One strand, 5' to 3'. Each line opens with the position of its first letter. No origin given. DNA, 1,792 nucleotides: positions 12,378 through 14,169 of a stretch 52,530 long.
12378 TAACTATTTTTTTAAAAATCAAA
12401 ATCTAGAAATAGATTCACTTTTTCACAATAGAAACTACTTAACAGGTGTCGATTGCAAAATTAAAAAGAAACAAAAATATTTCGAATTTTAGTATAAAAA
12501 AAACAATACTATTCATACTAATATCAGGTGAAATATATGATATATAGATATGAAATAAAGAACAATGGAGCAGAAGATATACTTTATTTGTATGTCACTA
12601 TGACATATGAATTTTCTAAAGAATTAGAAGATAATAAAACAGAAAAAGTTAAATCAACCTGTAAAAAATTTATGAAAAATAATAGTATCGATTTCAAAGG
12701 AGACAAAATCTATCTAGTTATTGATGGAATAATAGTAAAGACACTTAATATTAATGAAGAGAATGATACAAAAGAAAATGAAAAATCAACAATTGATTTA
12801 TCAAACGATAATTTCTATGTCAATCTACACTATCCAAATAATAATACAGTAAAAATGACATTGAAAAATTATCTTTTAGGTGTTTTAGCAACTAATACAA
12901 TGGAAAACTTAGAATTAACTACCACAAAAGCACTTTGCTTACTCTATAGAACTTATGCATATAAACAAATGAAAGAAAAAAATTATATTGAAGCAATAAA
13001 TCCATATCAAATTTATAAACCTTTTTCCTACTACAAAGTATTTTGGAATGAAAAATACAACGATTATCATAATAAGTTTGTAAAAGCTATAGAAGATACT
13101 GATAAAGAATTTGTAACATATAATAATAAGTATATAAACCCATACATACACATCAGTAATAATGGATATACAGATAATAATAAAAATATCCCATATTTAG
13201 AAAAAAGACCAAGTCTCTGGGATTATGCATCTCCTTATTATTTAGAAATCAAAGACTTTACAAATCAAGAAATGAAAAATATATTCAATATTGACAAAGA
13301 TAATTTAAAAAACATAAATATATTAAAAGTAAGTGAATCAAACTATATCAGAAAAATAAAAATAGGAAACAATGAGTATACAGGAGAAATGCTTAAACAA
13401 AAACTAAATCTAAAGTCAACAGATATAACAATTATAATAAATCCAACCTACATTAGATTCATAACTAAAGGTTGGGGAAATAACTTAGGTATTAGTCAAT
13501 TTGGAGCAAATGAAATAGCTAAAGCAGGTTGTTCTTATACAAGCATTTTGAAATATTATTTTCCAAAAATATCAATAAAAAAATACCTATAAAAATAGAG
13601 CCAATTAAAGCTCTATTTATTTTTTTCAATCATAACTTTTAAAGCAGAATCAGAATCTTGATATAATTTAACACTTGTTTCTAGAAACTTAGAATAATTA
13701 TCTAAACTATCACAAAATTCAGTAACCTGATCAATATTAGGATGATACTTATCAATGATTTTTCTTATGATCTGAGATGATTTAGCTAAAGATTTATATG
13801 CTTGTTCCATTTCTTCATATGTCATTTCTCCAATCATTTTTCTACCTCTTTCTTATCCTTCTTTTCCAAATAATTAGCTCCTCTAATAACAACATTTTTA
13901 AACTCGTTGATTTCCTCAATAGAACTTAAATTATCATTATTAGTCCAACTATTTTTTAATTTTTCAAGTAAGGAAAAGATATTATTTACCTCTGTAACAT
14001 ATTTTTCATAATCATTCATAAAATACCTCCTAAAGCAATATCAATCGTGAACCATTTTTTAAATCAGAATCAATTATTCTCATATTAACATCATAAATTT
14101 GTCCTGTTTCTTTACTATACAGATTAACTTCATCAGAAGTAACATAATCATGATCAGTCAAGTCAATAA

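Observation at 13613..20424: Stripped-down type VIIb-like secretion locus: EssC and EsaB/YukD only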

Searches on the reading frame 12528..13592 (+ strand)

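Call 3: search_protein_families(library=pfam, proteins=[window:12528-13592:+], max_evalue=1)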
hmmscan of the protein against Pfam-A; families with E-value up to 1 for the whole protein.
window:12528-13592:+ (354 aa): 2 families
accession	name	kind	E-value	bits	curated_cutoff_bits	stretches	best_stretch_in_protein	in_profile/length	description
PF08486.15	SpoIID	-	1e-08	36.1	23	1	108-198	9-97/97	Stage II sporulation protein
PF21386.2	IntS11_C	-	0.26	12.2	27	0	33-82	22-71/92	Integrator IntS11, C-terminal domain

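Call 5: search_protein_families(library=ncbifam, proteins=[window:12528-13592:+], max_evalue=1)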
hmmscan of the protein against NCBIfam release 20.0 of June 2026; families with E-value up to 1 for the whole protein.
window:12528-13592:+ (354 aa): 2 families
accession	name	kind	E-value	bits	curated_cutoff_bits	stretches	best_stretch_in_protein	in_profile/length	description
TIGR02870.1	spore_II_D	equivalog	9e-46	156.5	234.75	1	77-352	38-337/338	stage II sporulation protein D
TIGR02669.1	SpoIID_LytB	domain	2.7e-30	106.2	83.3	1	109-352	5-270/270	SpoIID/LytB domain-containing protein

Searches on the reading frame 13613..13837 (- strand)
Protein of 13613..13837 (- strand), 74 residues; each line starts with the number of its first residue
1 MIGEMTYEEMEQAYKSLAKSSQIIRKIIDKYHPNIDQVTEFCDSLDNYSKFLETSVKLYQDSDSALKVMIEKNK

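Call 3: search_protein_families(library=pfam, proteins=[window:13613-13837:-], max_evalue=1)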
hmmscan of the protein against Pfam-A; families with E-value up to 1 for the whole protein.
window:13613-13837:- (74 aa): 3 families
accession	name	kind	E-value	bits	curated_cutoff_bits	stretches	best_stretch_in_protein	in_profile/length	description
PF06013.18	WXG100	-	0.0014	19.3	27.3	1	5-38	4-37/86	Proteins of 100 residues with WXG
PF10046.14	BLOC1_2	-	0.0051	17.6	33.4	1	7-57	50-96/96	Biogenesis of lysosome-related organelles complex-1 subunit 2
PF25051.1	WHD_MCM8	-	0.052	14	26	1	13-60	31-77/80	MCM8 winged helix domain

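Call 5: search_protein_families(library=ncbifam, proteins=[window:13613-13837:-], max_evalue=1)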
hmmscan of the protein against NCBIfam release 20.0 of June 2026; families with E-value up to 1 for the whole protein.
window:13613-13837:- (74 aa): 3 families
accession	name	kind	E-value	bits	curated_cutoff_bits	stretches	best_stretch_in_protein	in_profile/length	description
NF035934.1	ESAT6_2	subfamily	2e-05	24.7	100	1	9-67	37-90/96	pore-forming ESAT-6 family protein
TIGR03930.1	WXG100_ESAT6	subfamily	0.02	15.1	44.85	0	5-37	4-36/90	WXG100 family type VII secretion target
NF047515.1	SpiroCoCo_C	equivalog_domain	0.028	13.6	125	1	7-57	137-184/313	SpiroCoCo family coiled-coil protein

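Call 11: search_solved_structures(query=window:13613-13837:-, max_evalue=10, show_alignments=2)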
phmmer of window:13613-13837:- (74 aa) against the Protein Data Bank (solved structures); distinct sequences matched with E-value up to 10: 24.
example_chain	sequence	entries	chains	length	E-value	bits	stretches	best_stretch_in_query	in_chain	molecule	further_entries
8g3d_1L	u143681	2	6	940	6.9e-05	26.5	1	22-61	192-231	CFAP115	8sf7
8g2z_1L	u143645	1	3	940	7e-05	26.4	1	22-61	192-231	CFAP115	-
8qae_A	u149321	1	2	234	0.023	18.5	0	8-53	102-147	sc-apCC-6-SLLA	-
3g67_A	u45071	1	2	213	0.2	15.5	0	6-67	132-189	Methyl-accepting chemotaxis protein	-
1ab4_A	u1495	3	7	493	0.48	14.4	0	15-38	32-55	GYRASE A | DNA GYRASE SUBUNIT A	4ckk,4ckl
6dlc_A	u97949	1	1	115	0.48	14.4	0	16-63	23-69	Designed protein DHD1:234_A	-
3g6b_A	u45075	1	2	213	0.5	14.3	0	6-67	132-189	Methyl-accepting chemotaxis protein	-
2y3p_A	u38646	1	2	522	0.51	14.3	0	15-38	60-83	DNA GYRASE SUBUNIT A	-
8qqi_A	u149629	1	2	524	0.51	14.3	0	15-38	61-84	DNA gyrase subunit A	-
3nuh_A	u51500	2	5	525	0.51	14.3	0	15-38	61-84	DNA gyrase subunit A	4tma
6vzt_A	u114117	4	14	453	0.56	14.2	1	31-65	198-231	Tubulin polyglutamylase TTLL6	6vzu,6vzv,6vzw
6vzq_A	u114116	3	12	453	0.56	14.1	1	31-65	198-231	Tubulin polyglutamylase TTLL6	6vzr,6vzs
6jh7_A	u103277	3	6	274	0.57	14.1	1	8-51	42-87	Short chain dehydrogenase family protein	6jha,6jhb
4qu4_A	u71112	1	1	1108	0.59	14.1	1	30-64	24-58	ATP-dependent RNA helicase DOB1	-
8t42_N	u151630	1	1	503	0.66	13.9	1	31-65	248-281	Tubulin polyglutamylase TTLL6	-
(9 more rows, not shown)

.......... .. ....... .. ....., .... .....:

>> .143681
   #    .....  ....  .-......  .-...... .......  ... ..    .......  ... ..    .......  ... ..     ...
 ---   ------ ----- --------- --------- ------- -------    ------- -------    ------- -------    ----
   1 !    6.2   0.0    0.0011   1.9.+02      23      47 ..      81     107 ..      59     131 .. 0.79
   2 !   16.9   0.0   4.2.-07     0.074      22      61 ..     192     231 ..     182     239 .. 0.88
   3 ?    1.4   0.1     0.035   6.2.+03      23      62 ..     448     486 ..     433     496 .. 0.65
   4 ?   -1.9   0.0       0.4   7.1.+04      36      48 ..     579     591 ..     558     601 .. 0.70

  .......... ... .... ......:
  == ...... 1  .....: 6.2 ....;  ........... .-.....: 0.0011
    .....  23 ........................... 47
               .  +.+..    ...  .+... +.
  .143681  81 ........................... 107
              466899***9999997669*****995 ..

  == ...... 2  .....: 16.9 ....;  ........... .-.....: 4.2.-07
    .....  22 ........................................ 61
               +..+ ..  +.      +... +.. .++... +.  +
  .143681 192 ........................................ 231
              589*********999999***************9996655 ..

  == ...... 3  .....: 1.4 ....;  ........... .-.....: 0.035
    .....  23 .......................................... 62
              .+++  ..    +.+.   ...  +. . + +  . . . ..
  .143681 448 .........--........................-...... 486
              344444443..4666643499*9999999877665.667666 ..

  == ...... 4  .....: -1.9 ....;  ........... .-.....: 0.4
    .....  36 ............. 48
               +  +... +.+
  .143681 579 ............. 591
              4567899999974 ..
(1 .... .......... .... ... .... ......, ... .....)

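Call 35: search_solved_structures(query=A3, max_evalue=10, show_alignments=1)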
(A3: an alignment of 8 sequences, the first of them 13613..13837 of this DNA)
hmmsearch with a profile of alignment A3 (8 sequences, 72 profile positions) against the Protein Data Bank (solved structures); distinct sequences matched with E-value up to 10: 39.
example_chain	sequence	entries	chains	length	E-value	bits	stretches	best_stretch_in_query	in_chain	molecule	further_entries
8qae_A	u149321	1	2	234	0.00088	22.9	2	8-52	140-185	sc-apCC-6-SLLA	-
8a3k_UNK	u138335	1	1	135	0.0042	20.7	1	9-52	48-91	sc-apCC-4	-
7jh6_A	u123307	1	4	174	0.014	19.1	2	8-38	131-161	Two-domain di-Zn(II) and porphyrin-binding protein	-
5tgw_A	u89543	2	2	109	0.075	16.7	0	7-45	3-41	PS1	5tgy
6z35_A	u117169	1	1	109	0.093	16.4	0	7-45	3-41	Maquette 2-1ip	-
8oyx_A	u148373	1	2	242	0.12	16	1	7-58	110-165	De novo designed soluble GPCR-like protein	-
9r1k_A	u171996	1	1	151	0.73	13.5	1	8-48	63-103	sc-apCC-4-A7F-1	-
3sja_C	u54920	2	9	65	0.74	13.5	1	20-69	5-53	Golgi to ER traffic protein 1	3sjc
6dlc_A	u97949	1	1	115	0.79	13.4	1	10-68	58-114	Designed protein DHD1:234_A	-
3nyl_A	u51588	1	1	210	0.84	13.3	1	8-45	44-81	Amyloid beta (A4) protein (Peptidase nexin-II, Alzheimer disease), isoform CRA_b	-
5jjw_A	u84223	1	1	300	0.85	13.3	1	35-68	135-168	Squamous cell carcinoma antigen recognized by T-cells 3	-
5ctr_A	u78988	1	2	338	0.86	13.3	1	35-68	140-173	Squamous cell carcinoma antigen recognized by T-cells 3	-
3b2e_E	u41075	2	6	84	0.9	13.2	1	20-69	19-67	Golgi to ER traffic protein 1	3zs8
7tby_A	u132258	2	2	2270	0.96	13.2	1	7-58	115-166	ATP-binding cassette, sub-family A (ABC1), member 1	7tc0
7tbw_A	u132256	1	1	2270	0.96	13.2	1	7-58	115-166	ATP-binding cassette, sub-family A (ABC1), member 1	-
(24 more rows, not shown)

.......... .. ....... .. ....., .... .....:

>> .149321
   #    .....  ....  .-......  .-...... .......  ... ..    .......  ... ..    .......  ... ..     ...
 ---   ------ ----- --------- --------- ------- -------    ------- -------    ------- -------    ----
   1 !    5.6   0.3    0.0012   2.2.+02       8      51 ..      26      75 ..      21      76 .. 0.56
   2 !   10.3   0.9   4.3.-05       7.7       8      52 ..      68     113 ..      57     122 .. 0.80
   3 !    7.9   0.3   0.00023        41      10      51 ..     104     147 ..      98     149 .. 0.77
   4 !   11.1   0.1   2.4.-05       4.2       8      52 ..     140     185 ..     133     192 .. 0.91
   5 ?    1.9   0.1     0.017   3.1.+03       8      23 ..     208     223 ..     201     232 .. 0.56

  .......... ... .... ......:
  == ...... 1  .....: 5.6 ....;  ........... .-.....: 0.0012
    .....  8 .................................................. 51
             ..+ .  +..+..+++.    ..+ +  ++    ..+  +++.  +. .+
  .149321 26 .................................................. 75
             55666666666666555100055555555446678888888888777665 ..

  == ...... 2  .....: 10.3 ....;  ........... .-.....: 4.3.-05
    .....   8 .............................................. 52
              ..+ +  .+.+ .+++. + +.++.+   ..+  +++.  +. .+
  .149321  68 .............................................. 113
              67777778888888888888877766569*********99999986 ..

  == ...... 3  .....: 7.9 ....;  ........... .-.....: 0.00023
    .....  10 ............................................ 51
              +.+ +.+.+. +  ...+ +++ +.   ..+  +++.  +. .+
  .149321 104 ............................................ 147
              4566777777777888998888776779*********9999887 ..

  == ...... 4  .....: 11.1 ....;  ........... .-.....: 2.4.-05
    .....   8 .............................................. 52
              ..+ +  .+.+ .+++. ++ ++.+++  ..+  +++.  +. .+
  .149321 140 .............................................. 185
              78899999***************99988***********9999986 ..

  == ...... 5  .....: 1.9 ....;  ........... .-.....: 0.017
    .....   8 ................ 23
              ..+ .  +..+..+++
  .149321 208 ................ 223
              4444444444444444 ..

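Call 75: find_homologous_proteins(query=window:13613-13837:-, max_evalue=0.1)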
Query window:13613-13837:- (74 aa): 9 proteins with E <= 0.1 among 9 candidates.
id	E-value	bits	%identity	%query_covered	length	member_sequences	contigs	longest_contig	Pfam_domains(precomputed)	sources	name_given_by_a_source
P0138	2.9e-39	149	97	100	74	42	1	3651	-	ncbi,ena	-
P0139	3.0e-39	149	99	100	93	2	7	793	-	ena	-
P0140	8.8e-32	125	77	100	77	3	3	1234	-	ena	-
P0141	2.0e-25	105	66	100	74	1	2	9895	-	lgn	-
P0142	8.5e-25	103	65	100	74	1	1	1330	-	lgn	-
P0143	1.4e-24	103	68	100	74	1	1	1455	-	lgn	-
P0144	1.2e-22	97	65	100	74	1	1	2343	-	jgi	jgi:uncharacterized protein YukE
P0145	1.9e-22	96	64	100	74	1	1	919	-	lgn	-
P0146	9.7e-20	87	96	61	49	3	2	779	-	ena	-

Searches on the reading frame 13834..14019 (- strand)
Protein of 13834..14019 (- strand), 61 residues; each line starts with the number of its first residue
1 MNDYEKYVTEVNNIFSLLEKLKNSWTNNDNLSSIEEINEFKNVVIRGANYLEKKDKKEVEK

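Call 3: search_protein_families(library=pfam, proteins=[window:13834-14019:-], max_evalue=1)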
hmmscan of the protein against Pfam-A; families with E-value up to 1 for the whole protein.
window:13834-14019:- (61 aa): 2 families
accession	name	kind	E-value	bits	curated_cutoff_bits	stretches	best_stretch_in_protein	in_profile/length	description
PF18018.7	DNA_pol_D_N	-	0.021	15.5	25.6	1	17-59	17-59/129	DNA polymerase delta subunit OB-fold domain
PF08336.16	P4Ha_N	-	0.021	15.1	25.3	1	2-44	49-91/135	Prolyl 4-Hydroxylase alpha-subunit, N-terminal region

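Call 5: search_protein_families(library=ncbifam, proteins=[window:13834-14019:-], max_evalue=1)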
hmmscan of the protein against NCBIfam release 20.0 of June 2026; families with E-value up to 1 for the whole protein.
window:13834-14019:- (61 aa): 0 families

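Call 34: search_solved_structures(query=A2, max_evalue=10, show_alignments=1)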
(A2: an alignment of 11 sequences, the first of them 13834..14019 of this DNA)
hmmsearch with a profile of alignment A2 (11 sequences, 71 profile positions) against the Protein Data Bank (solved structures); distinct sequences matched with E-value up to 10: 30.
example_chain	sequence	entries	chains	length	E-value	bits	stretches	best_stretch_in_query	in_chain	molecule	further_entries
4lws_A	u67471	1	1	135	0.094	16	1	21-57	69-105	Uncharacterized protein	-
2cly_B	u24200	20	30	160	0.26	14.6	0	31-64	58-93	ATP SYNTHASE D CHAIN, MITOCHONDRIAL | ATP synthase subunit d, mitochondrial | ATP synthase peripheral stalk subunit d, mitochondrial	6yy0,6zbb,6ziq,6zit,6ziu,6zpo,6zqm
9vpb_Ad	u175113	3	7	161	0.27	14.6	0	31-64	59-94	ATP synthase peripheral stalk subunit d, mitochondrial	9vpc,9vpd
1few_A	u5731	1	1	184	0.38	14.1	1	23-66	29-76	SECOND MITOCHONDRIA-DERIVED ACTIVATOR OF CASPASES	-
6jx6_A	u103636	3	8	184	0.44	13.9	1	23-66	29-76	Diablo homolog, mitochondrial | Diablo IAP-binding mitochondrial protein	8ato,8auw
9lqd_A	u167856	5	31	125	0.44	13.9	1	28-58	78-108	SAM lyase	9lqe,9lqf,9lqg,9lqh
9gab_D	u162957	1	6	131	0.47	13.8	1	28-58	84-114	SAM-AMP Lyase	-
9gad_A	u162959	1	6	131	0.48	13.8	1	28-58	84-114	SAM-AMP Lyase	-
4tx5_A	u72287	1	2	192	0.5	13.7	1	23-66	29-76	Diablo homolog, mitochondrial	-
8e2i_F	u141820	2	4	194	0.51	13.7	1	23-66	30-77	Diablo IAP-binding mitochondrial protein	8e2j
5lkb_A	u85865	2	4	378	0.64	13.4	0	4-24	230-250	Glutathione S-transferase omega-like 2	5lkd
9y5f_A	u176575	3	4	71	0.68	13.3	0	36-57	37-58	rv-SNARE/sc-t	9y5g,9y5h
6tt7_M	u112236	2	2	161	0.7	13.2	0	37-56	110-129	ATP synthase subunit d, mitochondrial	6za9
8ppr_G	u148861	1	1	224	0.85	13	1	34-68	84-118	Kinetochore protein Spc25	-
2guv_A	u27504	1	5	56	0.88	12.9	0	30-57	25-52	Major outer membrane lipoprotein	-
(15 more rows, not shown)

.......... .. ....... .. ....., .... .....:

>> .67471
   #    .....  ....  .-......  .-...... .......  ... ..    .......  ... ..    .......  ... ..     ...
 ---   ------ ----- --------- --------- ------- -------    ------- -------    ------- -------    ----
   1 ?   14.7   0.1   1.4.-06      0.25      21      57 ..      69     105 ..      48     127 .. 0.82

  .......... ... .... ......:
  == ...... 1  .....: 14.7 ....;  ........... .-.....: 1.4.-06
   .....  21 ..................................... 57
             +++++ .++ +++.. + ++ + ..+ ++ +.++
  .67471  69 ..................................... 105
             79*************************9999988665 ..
